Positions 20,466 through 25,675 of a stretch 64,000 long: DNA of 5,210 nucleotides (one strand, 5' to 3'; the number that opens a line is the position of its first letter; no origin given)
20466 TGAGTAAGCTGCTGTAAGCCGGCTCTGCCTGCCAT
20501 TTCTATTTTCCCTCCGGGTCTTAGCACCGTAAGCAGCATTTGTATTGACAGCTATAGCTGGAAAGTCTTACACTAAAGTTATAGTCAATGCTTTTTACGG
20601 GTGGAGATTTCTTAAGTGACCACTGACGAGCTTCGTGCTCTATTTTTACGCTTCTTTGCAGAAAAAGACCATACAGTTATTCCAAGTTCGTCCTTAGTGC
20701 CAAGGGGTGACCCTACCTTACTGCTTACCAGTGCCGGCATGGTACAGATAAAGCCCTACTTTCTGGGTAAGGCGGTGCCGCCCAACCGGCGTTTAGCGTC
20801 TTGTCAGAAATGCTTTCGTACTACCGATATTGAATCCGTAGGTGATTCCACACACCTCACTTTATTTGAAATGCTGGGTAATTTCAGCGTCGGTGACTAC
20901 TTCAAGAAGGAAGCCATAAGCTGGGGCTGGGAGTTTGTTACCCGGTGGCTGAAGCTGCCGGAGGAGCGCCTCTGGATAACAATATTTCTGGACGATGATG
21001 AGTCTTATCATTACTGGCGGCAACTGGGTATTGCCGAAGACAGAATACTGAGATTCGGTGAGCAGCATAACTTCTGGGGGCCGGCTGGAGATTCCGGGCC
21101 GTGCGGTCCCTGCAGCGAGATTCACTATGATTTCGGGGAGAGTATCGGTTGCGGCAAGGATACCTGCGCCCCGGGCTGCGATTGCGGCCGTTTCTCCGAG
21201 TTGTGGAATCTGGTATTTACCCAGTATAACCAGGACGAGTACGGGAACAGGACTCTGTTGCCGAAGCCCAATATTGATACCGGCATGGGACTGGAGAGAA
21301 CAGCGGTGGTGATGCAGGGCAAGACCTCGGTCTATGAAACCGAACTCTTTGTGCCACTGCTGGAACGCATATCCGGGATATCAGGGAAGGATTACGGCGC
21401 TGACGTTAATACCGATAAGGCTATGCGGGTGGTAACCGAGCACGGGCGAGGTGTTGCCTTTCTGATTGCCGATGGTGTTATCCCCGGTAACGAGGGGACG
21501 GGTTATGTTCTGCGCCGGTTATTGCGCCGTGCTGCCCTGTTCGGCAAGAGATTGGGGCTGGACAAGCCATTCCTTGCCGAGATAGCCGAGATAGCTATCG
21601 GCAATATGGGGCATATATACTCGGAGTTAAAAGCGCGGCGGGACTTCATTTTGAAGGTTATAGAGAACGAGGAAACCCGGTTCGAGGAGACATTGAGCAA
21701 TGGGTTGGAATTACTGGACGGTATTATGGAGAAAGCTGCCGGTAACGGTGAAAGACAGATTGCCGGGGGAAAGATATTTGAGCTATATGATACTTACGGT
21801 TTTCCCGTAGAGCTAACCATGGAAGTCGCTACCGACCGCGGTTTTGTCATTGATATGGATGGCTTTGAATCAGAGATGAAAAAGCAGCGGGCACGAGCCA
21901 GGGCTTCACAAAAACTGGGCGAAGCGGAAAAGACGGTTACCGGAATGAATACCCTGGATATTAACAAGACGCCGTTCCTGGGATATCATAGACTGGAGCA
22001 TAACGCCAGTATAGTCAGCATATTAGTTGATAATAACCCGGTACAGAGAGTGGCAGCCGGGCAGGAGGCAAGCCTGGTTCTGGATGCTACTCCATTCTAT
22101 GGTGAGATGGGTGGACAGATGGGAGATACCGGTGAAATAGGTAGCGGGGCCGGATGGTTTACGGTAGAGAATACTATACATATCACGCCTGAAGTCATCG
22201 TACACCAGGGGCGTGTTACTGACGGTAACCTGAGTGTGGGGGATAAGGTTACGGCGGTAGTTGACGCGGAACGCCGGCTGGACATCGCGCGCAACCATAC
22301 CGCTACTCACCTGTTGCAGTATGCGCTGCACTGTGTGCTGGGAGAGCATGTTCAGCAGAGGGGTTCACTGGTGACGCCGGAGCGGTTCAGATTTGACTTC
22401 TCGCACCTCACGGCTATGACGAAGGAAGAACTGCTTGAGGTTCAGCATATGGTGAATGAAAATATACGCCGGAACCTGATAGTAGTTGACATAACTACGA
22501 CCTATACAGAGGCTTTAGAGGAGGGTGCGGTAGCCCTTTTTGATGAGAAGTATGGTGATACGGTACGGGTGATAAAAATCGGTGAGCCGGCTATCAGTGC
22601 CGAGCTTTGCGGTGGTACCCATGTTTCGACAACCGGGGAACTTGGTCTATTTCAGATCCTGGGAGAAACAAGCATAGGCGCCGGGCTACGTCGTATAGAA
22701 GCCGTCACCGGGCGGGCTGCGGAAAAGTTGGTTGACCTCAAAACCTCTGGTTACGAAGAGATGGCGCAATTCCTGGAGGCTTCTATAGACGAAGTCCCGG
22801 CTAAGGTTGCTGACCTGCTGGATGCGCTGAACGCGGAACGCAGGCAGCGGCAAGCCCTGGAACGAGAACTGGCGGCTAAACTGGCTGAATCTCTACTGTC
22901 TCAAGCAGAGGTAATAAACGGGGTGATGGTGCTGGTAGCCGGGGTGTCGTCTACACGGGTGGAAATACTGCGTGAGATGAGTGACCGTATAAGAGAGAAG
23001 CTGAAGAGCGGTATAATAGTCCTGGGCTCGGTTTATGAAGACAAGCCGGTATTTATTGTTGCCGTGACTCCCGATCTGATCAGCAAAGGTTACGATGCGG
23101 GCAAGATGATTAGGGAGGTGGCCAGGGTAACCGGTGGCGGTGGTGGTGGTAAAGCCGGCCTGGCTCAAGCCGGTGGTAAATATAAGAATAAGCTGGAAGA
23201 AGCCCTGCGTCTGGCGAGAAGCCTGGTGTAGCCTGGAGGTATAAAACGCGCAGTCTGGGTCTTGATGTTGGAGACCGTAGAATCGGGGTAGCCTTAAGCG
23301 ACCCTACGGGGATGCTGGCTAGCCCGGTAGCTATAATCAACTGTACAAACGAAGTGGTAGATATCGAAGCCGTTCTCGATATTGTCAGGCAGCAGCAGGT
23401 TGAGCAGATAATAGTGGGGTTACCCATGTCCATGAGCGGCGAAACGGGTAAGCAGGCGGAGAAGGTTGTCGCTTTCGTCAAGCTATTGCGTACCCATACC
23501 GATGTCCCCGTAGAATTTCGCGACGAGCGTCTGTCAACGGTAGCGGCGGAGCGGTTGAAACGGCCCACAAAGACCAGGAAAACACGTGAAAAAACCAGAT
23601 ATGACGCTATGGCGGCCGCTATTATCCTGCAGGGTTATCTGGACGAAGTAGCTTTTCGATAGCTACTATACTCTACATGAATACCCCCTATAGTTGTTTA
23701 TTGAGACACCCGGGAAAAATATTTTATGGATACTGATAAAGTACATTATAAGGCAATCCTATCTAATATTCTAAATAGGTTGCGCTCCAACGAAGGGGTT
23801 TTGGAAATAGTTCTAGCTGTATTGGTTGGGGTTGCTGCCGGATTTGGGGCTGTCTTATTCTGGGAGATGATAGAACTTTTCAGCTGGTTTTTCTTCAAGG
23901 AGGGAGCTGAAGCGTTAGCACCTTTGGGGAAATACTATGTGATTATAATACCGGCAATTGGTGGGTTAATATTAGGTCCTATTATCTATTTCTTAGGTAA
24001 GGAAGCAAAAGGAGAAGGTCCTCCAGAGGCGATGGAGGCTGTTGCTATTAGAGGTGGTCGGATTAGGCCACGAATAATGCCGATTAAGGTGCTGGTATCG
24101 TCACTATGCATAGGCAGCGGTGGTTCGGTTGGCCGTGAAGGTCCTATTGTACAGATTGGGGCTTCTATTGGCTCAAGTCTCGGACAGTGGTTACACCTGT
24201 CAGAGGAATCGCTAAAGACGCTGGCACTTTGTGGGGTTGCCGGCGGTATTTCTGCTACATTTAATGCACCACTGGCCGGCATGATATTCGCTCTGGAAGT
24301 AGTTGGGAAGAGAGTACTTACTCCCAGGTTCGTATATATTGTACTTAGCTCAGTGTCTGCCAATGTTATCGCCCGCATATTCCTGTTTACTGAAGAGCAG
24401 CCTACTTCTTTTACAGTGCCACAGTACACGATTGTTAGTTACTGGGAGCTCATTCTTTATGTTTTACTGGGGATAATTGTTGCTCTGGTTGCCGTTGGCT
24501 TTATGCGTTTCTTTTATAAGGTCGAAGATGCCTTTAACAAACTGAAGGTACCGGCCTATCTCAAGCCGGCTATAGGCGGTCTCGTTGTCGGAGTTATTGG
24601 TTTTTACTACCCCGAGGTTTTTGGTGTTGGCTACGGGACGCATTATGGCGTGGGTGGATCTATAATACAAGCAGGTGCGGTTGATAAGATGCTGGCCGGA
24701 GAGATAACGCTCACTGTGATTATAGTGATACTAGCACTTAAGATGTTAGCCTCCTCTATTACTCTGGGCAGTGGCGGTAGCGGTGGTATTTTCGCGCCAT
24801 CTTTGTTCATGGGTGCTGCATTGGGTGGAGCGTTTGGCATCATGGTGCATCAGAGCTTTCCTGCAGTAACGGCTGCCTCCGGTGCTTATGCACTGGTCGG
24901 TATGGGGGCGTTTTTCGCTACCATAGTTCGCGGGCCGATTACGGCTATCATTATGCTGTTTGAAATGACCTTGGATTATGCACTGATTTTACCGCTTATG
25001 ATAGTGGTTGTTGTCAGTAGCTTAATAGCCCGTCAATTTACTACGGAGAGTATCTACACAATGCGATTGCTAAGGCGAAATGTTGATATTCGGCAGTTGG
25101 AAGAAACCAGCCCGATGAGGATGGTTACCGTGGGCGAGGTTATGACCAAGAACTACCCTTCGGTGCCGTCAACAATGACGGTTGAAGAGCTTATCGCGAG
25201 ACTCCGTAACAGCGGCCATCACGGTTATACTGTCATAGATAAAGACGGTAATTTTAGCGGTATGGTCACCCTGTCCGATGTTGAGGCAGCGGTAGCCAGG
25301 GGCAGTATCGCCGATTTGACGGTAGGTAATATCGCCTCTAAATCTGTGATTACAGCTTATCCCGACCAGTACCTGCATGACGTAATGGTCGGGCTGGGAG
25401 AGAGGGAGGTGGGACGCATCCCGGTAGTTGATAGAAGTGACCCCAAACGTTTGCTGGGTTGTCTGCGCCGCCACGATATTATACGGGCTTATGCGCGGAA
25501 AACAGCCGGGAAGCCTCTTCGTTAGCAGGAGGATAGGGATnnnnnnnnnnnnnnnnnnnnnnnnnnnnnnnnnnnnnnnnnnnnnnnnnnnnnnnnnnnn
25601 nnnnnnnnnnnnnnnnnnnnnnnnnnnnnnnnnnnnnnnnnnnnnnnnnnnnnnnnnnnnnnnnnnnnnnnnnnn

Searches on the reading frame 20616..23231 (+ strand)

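Call 68: search_protein_families(library=pfam, proteins=[window:20616-23231:+], max_evalue=0.00001)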
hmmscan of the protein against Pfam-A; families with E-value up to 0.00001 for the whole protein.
window:20616-23231:+ (871 aa): 3 families
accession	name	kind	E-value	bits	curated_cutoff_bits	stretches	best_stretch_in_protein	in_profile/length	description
PF01411.24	tRNA-synt_2c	-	7.1e-191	635.9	30.3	1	5-553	1-552/552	tRNA synthetases class II (A)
PF07973.19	tRNA_SAD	-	1.9e-16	60.2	24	1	650-695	1-44/44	Threonyl and Alanyl tRNA synthetase second additional domain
PF02272.25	DHHA1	-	1.3e-15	58.1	25.9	1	772-870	4-99/102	DHHA1 domain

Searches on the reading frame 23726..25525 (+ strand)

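Call 68: search_protein_families(library=pfam, proteins=[window:23726-25525:+], max_evalue=0.00001)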
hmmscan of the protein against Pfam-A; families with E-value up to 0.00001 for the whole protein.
window:23726-25525:+ (599 aa): 2 families
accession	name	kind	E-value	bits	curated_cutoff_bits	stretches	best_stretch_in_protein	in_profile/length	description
PF00654.25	Voltage_CLC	-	3.2e-99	332.8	24.8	1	79-436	1-346/346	Voltage gated chloride channel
PF00571.33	CBS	-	6.1e-22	78.1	24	2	469-522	1-54/57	CBS domain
